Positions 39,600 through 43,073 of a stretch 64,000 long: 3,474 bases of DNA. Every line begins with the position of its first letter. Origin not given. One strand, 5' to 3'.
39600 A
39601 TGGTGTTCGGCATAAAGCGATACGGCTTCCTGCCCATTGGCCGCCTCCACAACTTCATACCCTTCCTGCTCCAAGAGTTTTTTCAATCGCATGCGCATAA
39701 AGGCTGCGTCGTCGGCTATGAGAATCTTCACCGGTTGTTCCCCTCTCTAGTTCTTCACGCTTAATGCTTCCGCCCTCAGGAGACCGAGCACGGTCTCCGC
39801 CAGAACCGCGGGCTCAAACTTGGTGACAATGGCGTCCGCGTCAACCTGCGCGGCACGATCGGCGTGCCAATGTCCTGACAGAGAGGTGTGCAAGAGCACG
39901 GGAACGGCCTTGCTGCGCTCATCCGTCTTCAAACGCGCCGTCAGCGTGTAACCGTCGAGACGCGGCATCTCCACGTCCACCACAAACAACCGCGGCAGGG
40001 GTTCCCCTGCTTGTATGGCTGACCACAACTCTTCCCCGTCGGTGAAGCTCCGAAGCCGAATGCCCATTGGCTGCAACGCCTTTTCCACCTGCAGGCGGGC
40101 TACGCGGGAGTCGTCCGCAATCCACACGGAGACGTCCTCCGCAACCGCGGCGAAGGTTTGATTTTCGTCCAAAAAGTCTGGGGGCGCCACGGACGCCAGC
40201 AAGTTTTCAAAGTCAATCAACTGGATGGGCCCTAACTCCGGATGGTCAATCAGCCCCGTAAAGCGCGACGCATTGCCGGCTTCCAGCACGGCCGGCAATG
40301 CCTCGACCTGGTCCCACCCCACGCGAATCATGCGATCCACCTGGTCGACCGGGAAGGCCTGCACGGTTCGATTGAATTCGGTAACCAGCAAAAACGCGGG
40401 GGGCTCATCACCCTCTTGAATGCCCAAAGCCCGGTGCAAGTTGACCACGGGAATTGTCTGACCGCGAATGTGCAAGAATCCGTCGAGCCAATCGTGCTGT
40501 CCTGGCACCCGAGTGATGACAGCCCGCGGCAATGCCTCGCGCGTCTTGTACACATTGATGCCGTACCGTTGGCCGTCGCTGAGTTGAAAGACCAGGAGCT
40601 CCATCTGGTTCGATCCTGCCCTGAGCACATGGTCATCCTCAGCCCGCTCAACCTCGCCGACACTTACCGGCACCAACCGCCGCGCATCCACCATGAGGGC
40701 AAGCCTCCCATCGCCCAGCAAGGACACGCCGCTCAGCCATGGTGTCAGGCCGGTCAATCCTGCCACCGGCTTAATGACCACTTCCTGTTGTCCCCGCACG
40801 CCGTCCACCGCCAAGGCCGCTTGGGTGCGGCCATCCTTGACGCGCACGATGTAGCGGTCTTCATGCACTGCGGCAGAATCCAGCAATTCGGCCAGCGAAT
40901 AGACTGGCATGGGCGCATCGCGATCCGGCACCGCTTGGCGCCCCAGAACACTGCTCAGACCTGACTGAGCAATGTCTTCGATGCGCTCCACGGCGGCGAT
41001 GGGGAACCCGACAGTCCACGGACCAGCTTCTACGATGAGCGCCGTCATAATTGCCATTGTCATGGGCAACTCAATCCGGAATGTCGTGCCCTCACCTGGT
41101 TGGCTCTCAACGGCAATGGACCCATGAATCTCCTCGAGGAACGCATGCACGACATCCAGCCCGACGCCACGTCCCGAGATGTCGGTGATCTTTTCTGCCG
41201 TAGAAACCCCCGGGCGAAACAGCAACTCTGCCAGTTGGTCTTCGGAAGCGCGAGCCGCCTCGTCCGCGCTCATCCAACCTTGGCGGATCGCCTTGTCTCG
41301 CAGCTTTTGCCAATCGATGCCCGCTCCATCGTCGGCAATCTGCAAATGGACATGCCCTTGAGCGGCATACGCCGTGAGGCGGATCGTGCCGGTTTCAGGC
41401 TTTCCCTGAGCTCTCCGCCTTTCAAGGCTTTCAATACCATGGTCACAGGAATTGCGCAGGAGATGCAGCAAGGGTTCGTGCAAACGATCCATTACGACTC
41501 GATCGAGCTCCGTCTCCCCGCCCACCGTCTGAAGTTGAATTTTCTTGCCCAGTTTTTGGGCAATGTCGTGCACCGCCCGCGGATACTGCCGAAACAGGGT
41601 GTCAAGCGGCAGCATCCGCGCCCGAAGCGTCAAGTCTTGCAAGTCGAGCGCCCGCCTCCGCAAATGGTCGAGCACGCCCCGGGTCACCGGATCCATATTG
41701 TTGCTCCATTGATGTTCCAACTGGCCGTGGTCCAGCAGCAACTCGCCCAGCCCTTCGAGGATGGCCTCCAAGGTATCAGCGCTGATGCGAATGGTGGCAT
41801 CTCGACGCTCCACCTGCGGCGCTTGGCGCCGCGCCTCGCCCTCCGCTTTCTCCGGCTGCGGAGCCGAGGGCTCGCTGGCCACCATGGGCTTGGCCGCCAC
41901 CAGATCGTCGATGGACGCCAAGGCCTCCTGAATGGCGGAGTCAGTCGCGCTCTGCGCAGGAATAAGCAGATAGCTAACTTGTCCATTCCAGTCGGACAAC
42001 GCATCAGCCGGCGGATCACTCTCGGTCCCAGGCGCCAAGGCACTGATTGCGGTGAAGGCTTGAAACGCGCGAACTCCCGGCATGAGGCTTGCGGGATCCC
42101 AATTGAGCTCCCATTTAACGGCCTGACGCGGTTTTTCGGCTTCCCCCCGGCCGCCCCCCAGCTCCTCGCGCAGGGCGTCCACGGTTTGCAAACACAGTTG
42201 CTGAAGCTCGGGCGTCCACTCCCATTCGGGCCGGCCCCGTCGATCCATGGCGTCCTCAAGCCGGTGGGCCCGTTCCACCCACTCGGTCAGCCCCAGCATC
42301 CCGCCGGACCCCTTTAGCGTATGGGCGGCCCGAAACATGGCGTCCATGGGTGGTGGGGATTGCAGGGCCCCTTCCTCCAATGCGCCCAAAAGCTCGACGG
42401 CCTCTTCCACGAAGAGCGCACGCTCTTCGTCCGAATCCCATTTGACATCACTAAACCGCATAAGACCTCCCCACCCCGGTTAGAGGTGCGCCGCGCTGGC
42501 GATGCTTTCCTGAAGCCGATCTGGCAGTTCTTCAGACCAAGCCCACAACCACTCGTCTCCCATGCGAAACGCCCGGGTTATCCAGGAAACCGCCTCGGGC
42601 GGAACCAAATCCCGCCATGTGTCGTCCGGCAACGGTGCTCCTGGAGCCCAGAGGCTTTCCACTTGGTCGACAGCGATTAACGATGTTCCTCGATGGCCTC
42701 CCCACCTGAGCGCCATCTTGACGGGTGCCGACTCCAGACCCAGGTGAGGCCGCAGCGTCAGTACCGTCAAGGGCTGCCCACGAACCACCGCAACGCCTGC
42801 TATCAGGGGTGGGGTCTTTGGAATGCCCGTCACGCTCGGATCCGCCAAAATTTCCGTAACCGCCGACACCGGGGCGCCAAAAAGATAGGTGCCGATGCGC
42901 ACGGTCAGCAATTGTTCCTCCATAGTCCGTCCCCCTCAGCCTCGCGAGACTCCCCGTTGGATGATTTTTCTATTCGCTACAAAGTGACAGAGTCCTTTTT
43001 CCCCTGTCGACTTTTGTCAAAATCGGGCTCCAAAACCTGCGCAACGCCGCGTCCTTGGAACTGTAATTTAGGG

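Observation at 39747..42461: Single-polypeptide CheA-CheV fusion (P1-P2-P3-P4-P5-CheW-REC)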

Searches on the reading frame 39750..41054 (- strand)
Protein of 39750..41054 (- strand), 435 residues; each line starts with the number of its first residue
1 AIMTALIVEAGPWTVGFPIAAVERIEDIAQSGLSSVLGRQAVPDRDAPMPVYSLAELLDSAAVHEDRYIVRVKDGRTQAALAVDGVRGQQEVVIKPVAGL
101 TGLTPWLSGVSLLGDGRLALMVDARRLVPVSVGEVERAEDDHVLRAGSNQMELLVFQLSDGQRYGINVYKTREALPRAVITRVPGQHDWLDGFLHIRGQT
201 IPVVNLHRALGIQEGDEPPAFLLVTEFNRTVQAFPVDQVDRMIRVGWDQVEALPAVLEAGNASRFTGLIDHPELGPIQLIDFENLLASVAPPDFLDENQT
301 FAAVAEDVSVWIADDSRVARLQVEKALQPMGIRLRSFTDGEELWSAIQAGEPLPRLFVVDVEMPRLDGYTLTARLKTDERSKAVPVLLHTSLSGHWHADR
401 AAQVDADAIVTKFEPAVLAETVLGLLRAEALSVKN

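Call 26: search_dna_similar(query=window:39750-41054:-, collection=plasmids, mode=protein, max_rows=40)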
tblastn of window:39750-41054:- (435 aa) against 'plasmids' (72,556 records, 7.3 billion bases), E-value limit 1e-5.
Records with a match: 345; places in all: 373; records where one place covers at least 80% of the query: 2.
Best place of each record, by identity: <60% 345.
By first word of the organism name: Ralstonia 122; Phaeobacter 59; Piscirickettsia 40; Leisingera 17; Azospirillum 13; Paraburkholderia 8; Vibrio 8; Deinococcus 6; Shinella 6; Caballeronia 5; and 38 more.
By predicted mobility (MOB-suite, as given by PLSDB): non-mobilizable 221; mobilizable 120; conjugative 4.
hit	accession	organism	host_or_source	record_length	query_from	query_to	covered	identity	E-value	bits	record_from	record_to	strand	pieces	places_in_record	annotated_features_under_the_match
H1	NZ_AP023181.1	Paraburkholderia sp. PGU19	Physopelta gutta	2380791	148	422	63%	37.9%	1e-39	159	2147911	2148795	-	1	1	none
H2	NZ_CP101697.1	Photobacterium toruni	Paralichthys olivaceus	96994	122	423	69%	34.2%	5e-44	172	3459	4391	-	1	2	chemotaxis protein | chemotaxis protein CheW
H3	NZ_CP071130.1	Caballeronia sp. M1242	Homo sapiens,ETA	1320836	146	426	65%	36.2%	2e-42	167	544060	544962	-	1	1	none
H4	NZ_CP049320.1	Caballeronia sp. SBC2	whole organism,soil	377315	146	423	64%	36.5%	7e-43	168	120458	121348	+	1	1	chemotaxis protein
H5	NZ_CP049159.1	Caballeronia sp. SBC1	whole organism,soil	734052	146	423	64%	36.5%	7e-43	168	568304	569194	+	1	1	chemotaxis protein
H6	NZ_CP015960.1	Paraburkholderia caribensis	Mimosa,single cell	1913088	148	422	63%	36.9%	3e-38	155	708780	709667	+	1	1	none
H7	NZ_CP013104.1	Paraburkholderia caribensis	-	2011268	148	422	63%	36.9%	3e-38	155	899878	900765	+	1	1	none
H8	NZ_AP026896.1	Aeromonas caviae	Microbe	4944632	147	426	64%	36.1%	6e-43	168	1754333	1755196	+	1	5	none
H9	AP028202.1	Paraburkholderia largidicola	Physopelta gutta,midgut,Midgut crypts ...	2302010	148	422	63%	36.7%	1e-38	156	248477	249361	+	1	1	chemotaxis protein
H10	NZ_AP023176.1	Paraburkholderia largidicola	Physopelta gutta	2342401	148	422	63%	36.7%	1e-38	156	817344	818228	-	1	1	none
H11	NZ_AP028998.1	Paraburkholderia sp. 22B1P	-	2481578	148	422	63%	36.7%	1e-38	156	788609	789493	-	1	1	none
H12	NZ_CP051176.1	Ralstonia solanacearum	Whole organism,tomato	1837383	103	426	74%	31.0%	2e-38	155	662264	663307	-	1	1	none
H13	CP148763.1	Salmonella enterica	Pig,single cell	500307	130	430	69%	33.2%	4e-41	163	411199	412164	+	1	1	none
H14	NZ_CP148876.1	Salmonella enterica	Homo sapiens,single cell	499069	130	430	69%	33.2%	4e-41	163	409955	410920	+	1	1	chemotaxis protein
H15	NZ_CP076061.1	Cupriavidus sp. EM10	Pure-cultured cell,sewage water sludge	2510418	131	426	68%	33.8%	5e-38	154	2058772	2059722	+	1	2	none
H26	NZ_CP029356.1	Azospirillum thermophilum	cell culture,hot spring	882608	1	414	95%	23.1%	2e-6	58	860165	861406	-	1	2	chemotaxis protein CheW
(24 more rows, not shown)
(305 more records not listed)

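Call 27: get_annotated_region(hit=H26, flank=6000)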
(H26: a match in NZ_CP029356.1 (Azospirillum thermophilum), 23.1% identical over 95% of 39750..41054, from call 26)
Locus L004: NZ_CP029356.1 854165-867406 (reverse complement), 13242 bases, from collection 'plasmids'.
description: Azospirillum thermophilum strain CFH 70021 plasmid unnamed1
organism: Azospirillum thermophilum (NCBI taxid 2202148)
taxonomy: Bacteria; Pseudomonadota; Alphaproteobacteria; Rhodospirillales; Azospirillaceae; Azospirillum; Azospirillum thermophilum
host: -; source: cell culture,hot spring; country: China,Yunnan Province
typing (MOB-suite, as given by PLSDB): non-mobilizable
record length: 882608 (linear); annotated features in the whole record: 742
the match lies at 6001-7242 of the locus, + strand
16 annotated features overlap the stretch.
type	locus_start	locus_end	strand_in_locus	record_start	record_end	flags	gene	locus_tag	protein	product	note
CDS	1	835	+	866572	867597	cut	-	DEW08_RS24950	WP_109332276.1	esterase-like activity of phytase family protein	-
CDS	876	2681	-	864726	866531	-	-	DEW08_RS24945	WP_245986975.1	ATP-binding protein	-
CDS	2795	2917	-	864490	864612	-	-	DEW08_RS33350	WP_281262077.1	hypothetical protein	-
CDS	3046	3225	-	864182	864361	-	-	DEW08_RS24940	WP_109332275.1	DUF3553 domain-containing protein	-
CDS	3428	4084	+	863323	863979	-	-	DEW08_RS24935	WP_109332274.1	histidine phosphotransferase family protein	-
CDS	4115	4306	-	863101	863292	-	-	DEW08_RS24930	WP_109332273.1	hypothetical protein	-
CDS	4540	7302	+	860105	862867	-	-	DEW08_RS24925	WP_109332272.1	chemotaxis protein CheW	GO:0006935 - chemotaxis [Evidence IEA]; GO:0007165 - signal transduction [Evidence IEA]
CDS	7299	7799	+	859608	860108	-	-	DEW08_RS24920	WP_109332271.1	chemotaxis protein CheW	-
CDS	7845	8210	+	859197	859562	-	-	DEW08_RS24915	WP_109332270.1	response regulator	GO:0000160 - phosphorelay signal transduction system [Evidence IEA]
CDS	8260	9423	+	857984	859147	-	-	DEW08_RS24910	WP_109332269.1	chemotaxis response regulator protein-glutamate methylesterase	GO:0006935 - chemotaxis [Evidence IEA]; GO:0018277 - protein deamination [Evidence IEA]; GO:0006482 - protein ...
CDS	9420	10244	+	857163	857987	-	-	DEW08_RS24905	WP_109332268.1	protein-glutamate O-methyltransferase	-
CDS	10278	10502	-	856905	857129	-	-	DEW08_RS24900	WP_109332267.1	hypothetical protein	-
CDS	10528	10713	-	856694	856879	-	-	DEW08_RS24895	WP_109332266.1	hypothetical protein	-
CDS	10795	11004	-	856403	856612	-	-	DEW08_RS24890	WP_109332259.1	cold-shock protein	-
CDS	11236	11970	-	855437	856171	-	-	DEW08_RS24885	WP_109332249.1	response regulator transcription factor CtrA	GO:0000160 - phosphorelay signal transduction system [Evidence IEA]; GO:0006355 - regulation of DNA-templated ...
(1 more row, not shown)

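Call 28: search_protein_families(library=pfam, proteins=[L004:4540-7299:+], max_evalue=0.001)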
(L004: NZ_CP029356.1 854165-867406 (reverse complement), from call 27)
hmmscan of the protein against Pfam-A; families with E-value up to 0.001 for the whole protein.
L004:4540-7299:+ (920 aa): 5 families
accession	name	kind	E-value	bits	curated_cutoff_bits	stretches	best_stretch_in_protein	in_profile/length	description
PF01584.24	CheW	-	2e-34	118.6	23.5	2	492-625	2-135/138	CheW-like domain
PF00072.30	Response_reg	-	1.4e-20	74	30.2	1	798-906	1-107/111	Response regulator receiver domain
PF02518.31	HATPase_c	-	7.7e-18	65.4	26.4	1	347-486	4-110/111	Histidine kinase-, DNA gyrase B-, and HSP90-like ATPase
PF01627.28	Hpt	-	2.2e-17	63.5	24.6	1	3-95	1-82/84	Hpt domain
PF02895.20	H-kinase_dim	-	6.1e-16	59.1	23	1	240-299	2-68/68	Signal transducing histidine kinase, homodimeric domain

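Call 29: search_dna_similar(query=L004:5980-7299:+, collection=plasmids, mode=protein, max_rows=40, rows=spread)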
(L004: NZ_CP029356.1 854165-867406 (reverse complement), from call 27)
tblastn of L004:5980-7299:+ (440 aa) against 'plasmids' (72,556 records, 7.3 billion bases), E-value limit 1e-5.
Records with a match: 1375; places in all: 1945; records where one place covers at least 80% of the query: 17.
Best place of each record, by identity: >=99% 1; 90-95% 11; <60% 1363.
By first word of the organism name: Rhizobium 168; Sinorhizobium 145; Pseudomonas 143; Bacillus 102; Pseudosulfitobacter 75; Phaeobacter 59; Azospirillum 35; Agrobacterium 32; Burkholderia 30; Enterobacter 25; and 159 more.
By predicted mobility (MOB-suite, as given by PLSDB): non-mobilizable 882; conjugative 331; mobilizable 162.
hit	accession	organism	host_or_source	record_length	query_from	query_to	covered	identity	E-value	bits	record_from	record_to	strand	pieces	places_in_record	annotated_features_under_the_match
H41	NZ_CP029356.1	Azospirillum thermophilum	cell culture,hot spring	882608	1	440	100%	100.0%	0e+0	832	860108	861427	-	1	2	chemotaxis protein CheW (x2)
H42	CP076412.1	Ralstonia wenshanensis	soil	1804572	182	437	58%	26.3%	5e-12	76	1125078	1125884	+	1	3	hybrid sensor histidine kinase/response regulator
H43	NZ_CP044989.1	Deinococcus sp. AJ005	single cell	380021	195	427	53%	27.2%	3e-10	70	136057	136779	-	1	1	Hpt domain-containing protein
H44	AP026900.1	Novosphingobium sp. MBES04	-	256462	312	436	28%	38.6%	1e-7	62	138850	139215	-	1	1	DNA-binding response regulator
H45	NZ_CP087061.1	Pseudosulfitobacter pseudonitzschiae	Mediolabrus comicus,The surface ...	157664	318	437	27%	37.7%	1e-8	65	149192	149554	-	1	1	response regulator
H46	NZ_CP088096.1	Rhizobium sp. SU303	cell culture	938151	296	433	31%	32.6%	1e-6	59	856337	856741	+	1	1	HAMP domain-containing protein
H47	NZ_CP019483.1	Sinorhizobium meliloti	alfalfa,whole organism,alfalfa nodule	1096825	317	433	27%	38.3%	3e-13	80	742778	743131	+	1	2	record has no annotation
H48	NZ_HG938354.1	Neorhizobium galegae bv. orientalis str. HAMBI 540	Galega orientalis root nodule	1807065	296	433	31%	31.9%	5e-7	60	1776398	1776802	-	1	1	record has no annotation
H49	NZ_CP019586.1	Sinorhizobium meliloti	Medicago arborea,tissue sample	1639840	313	437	28%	35.2%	2e-6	58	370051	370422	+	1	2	none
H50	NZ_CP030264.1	Ensifer adhaerens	Zea mays,whole organism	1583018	296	433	31%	31.2%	1e-6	59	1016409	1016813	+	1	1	none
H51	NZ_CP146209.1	Sinorhizobium meliloti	-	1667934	313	437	28%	34.4%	6e-6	56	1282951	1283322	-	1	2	none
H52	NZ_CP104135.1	Sinorhizobium sp. C101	Phaseolus vulgaris,cell ...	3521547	317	440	28%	33.9%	2e-11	74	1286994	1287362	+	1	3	none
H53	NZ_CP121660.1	Sinorhizobium terangae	Desmanthus virgatus,cell culture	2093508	316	427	25%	37.2%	3e-11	73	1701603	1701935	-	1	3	none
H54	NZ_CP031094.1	Hydrocarboniclastica marina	-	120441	312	419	25%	38.0%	3e-6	57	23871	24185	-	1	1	response regulator transcription factor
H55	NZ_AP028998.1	Paraburkholderia sp. 22B1P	-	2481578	304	416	26%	36.0%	5e-8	63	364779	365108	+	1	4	none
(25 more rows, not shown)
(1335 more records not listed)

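Call 30: search_dna_similar(query=L004:5980-7299:+, collection=plasmids, mode=protein, max_rows=24, rows=best)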
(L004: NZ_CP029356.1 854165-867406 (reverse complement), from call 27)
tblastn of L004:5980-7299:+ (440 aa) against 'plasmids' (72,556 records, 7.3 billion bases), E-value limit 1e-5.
Records with a match: 1375; places in all: 1945; records where one place covers at least 80% of the query: 17.
Best place of each record, by identity: >=99% 1; 90-95% 11; <60% 1363.
By first word of the organism name: Rhizobium 168; Sinorhizobium 145; Pseudomonas 143; Bacillus 102; Pseudosulfitobacter 75; Phaeobacter 59; Azospirillum 35; Agrobacterium 32; Burkholderia 30; Enterobacter 25; and 159 more.
By predicted mobility (MOB-suite, as given by PLSDB): non-mobilizable 882; conjugative 331; mobilizable 162.
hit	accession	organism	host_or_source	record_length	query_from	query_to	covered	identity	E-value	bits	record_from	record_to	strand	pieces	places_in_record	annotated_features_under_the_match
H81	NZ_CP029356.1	Azospirillum thermophilum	cell culture,hot spring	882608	1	440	100%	100.0%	0e+0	832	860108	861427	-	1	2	chemotaxis protein CheW (x2)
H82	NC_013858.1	Azospirillum sp. B510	-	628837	1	440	100%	94.5%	0e+0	786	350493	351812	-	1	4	chemotaxis protein CheW (x2)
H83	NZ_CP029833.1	Azospirillum ramasamyi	single cell,Cow dung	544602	1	440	100%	94.3%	0e+0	786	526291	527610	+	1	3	chemotaxis protein CheW (x2)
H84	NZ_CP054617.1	Azospirillum oryzae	cell culture,soil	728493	1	440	100%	94.1%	0e+0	785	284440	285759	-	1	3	chemotaxis protein CheW (x2)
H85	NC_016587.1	Azospirillum lipoferum 4B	-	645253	1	440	100%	93.9%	0e+0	784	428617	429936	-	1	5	chemotaxis protein CheW (x2)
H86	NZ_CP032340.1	Azospirillum brasilense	soil sample,Agricultural field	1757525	1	440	100%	90.7%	0e+0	751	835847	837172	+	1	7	none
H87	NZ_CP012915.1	Azospirillum brasilense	Digitaria eriantha,microbe,root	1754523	1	440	100%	90.7%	0e+0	751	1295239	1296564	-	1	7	none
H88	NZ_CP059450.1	Azospirillum brasilense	Prokaryotes,soil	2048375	1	440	100%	90.7%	0e+0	750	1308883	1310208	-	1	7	none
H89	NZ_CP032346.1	Azospirillum brasilense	soil sample,Agricultural field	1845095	1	440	100%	90.5%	0e+0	749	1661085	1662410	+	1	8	record has no annotation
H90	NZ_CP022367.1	Azospirillum sp. TSH58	single cell,paddy soils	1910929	1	440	100%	90.3%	0e+0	749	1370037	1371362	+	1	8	record has no annotation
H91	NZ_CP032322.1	Azospirillum argentinense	soil sample,Agricultural field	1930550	1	440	100%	90.3%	0e+0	749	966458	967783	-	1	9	record has no annotation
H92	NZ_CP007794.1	Azospirillum argentinense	Triticum aestivum L.,Root,wheat ...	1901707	1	440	100%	90.3%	0e+0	749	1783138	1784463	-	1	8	record has no annotation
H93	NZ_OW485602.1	Rhodovastum atsumiense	-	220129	1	433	98%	50.3%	8e-115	377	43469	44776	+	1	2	hybrid sensor histidine kinase/response regulator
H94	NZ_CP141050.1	Microvirga lotononidis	-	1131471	1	431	98%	47.0%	8e-103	342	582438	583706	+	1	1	none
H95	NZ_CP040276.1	Nostoc sp. C052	Blasia pusilla,pure culture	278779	1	289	66%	38.6%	2e-38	155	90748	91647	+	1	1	chemotaxis protein CheA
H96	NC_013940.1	Deferribacter desulfuricans SSM1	-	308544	1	419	84%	30.1%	3e-8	127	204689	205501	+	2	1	chemotaxis protein CheW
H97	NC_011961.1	Thermomicrobium roseum DSM 5159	-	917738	3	421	95%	26.4%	3e-23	110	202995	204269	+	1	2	chemotaxis protein CheW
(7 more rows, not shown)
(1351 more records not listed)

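Call 31: get_annotated_region(hit=H87, flank=3500)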
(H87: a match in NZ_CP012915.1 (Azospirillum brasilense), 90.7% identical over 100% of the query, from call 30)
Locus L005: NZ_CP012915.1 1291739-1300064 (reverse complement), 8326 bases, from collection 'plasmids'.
description: Azospirillum brasilense strain Sp 7 plasmid ABSP7_p1, complete sequence
organism: Azospirillum brasilense (NCBI taxid 192)
taxonomy: Bacteria; Pseudomonadota; Alphaproteobacteria; Rhodospirillales; Azospirillaceae; Azospirillum; Azospirillum brasilense
host: -; source: Digitaria eriantha,microbe,root; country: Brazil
typing (MOB-suite, as given by PLSDB): non-mobilizable; replicon rep_cluster_622
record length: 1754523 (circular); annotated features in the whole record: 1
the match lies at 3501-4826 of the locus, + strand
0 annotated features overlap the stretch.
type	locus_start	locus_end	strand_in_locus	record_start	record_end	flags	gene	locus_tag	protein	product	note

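Call 32: get_annotated_region(hit=H93, flank=3500)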
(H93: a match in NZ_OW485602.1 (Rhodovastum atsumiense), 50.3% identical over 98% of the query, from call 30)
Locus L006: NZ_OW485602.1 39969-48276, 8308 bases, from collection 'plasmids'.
description: Rhodovastum atsumiense strain G2-11 plasmid RHOApa
organism: Rhodovastum atsumiense (NCBI taxid 504468)
taxonomy: Bacteria; Pseudomonadota; Alphaproteobacteria; Rhodospirillales; Acetobacteraceae; Rhodovastum; Rhodovastum atsumiense
host: -; source: -; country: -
typing (MOB-suite, as given by PLSDB): mobilizable; relaxase MOBP
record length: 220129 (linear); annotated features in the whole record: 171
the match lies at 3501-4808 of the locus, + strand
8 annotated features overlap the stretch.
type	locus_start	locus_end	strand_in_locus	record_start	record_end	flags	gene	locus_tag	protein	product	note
CDS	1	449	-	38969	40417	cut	-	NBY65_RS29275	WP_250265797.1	flagellar hook-length control protein FliK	-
CDS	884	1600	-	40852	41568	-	-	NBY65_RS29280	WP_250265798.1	protein phosphatase CheZ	GO:0050920 - regulation of chemotaxis [Evidence IEA]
CDS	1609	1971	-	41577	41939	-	-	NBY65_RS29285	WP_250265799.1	response regulator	GO:0000160 - phosphorelay signal transduction system [Evidence IEA]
CDS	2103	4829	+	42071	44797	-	-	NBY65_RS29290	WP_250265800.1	hybrid sensor histidine kinase/response regulator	GO:0000160 - phosphorelay signal transduction system [Evidence IEA]; GO:0007165 - signal transduction [Evidence IEA]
CDS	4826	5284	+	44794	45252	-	-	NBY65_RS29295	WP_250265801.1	chemotaxis protein CheW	GO:0006935 - chemotaxis [Evidence IEA]; GO:0007165 - signal transduction [Evidence IEA]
CDS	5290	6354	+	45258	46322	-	-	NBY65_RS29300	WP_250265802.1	chemotaxis protein CheB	GO:0006935 - chemotaxis [Evidence IEA]; GO:0000160 - phosphorelay signal transduction system [Evidence IEA]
CDS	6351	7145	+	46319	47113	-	-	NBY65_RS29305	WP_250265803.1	protein-glutamate O-methyltransferase CheR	GO:0032259 - methylation [Evidence IEA]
CDS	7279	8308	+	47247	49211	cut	-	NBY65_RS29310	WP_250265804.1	methyl-accepting chemotaxis protein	GO:0007165 - signal transduction [Evidence IEA]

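Call 33: get_annotated_region(hit=H94, flank=3500)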
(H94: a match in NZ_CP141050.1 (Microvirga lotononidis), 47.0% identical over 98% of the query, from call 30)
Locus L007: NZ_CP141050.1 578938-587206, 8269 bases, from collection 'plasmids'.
description: Microvirga lotononidis strain HAMBI_3237 plasmid unnamed2, complete sequence
organism: Microvirga lotononidis (NCBI taxid 864069)
taxonomy: Bacteria; Pseudomonadota; Alphaproteobacteria; Hyphomicrobiales; Methylobacteriaceae; Microvirga; Microvirga lotononidis
host: -; source: -; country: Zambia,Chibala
typing (MOB-suite, as given by PLSDB): non-mobilizable
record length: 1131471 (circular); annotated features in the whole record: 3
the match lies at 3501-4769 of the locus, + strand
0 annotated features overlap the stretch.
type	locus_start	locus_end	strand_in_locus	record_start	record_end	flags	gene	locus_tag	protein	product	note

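Call 34: get_annotated_region(hit=H97, flank=4000)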
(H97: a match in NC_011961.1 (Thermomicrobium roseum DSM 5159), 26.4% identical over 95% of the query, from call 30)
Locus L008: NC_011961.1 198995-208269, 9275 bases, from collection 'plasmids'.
description: Thermomicrobium roseum DSM 5159 plasmid unnamed, complete sequence
organism: Thermomicrobium roseum DSM 5159 (NCBI taxid 309801)
taxonomy: Bacteria; Thermomicrobiota; Thermomicrobia; Thermomicrobiales; Thermomicrobiaceae; Thermomicrobium; Thermomicrobium roseum; Thermomicrobium roseum DSM 5159
host: -; source: -; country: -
typing (MOB-suite, as given by PLSDB): non-mobilizable
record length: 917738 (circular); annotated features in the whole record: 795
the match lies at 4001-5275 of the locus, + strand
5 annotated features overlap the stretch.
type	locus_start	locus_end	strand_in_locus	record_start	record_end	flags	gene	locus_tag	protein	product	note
CDS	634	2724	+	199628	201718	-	-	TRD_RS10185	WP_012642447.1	methyl-accepting chemotaxis protein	-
CDS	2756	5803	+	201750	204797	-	-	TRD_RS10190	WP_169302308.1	chemotaxis protein CheW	GO:0006935 - chemotaxis [Evidence IEA]; GO:0007165 - signal transduction [Evidence IEA]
CDS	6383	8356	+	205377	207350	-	-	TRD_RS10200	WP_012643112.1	HAMP domain-containing methyl-accepting chemotaxis protein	GO:0006935 - chemotaxis [Evidence IEA]; GO:0007165 - signal transduction [Evidence IEA]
CDS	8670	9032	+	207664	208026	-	-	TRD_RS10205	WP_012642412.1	flagellar protein FlaG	-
CDS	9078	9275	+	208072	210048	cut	fliD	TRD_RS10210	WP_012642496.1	flagellar filament capping protein FliD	GO:0007155 - cell adhesion [Evidence IEA]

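Call 35: get_annotated_region(hit=H96, flank=3500)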
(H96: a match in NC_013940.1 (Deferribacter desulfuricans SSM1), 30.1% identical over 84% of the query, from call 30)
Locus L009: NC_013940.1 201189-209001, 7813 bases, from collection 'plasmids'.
description: Deferribacter desulfuricans SSM1 megaplasmid pDF308, complete sequence
organism: Deferribacter desulfuricans SSM1 (NCBI taxid 639282)
taxonomy: Bacteria; Deferribacterota; Deferribacteres; Deferribacterales; Deferribacteraceae; Deferribacter; Deferribacter desulfuricans; Deferribacter desulfuricans SSM1
host: -; source: -; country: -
typing (MOB-suite, as given by PLSDB): non-mobilizable; replicon rep_cluster_145; mating-pair formation MPF_I
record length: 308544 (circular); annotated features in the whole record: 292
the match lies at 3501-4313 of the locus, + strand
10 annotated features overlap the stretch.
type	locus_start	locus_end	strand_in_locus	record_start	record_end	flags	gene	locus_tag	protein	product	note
CDS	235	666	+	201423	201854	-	-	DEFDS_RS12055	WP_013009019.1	hypothetical protein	-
CDS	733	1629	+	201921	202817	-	-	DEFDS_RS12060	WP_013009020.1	chemotaxis protein CheW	GO:0006935 - chemotaxis [Evidence IEA]; GO:0007165 - signal transduction [Evidence IEA]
CDS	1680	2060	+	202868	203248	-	-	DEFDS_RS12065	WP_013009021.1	response regulator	GO:0000160 - phosphorelay signal transduction system [Evidence IEA]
CDS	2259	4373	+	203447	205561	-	-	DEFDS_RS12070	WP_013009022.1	chemotaxis protein CheW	GO:0006935 - chemotaxis [Evidence IEA]; GO:0007165 - signal transduction [Evidence IEA]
CDS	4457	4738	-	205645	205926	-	-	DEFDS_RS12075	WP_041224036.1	hypothetical protein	-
CDS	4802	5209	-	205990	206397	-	-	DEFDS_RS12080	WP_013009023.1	YkvA family protein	-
CDS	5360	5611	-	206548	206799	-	-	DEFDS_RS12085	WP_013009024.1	hypothetical protein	-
CDS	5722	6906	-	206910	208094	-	-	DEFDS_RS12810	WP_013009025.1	GGDEF domain-containing protein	-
CDS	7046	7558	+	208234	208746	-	-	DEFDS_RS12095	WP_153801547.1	hypothetical protein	-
CDS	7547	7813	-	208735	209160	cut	tnpA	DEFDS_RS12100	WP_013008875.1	IS200/IS605 family transposase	-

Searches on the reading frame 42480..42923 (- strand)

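Call 3: search_protein_families(library=pfam, proteins=[window:42480-42923:-], max_evalue=0.01)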
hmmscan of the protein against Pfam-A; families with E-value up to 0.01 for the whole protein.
window:42480-42923:- (147 aa): 1 family
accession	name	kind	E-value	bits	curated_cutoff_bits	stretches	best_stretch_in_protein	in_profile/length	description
PF01584.24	CheW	-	2.2e-12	47.2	23.5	1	4-68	1-65/138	CheW-like domain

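Call 19: search_protein_families(library=ncbifam, proteins=[window:42480-42923:-], max_evalue=0.01)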
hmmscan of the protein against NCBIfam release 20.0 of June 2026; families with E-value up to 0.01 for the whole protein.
window:42480-42923:- (147 aa): 0 families
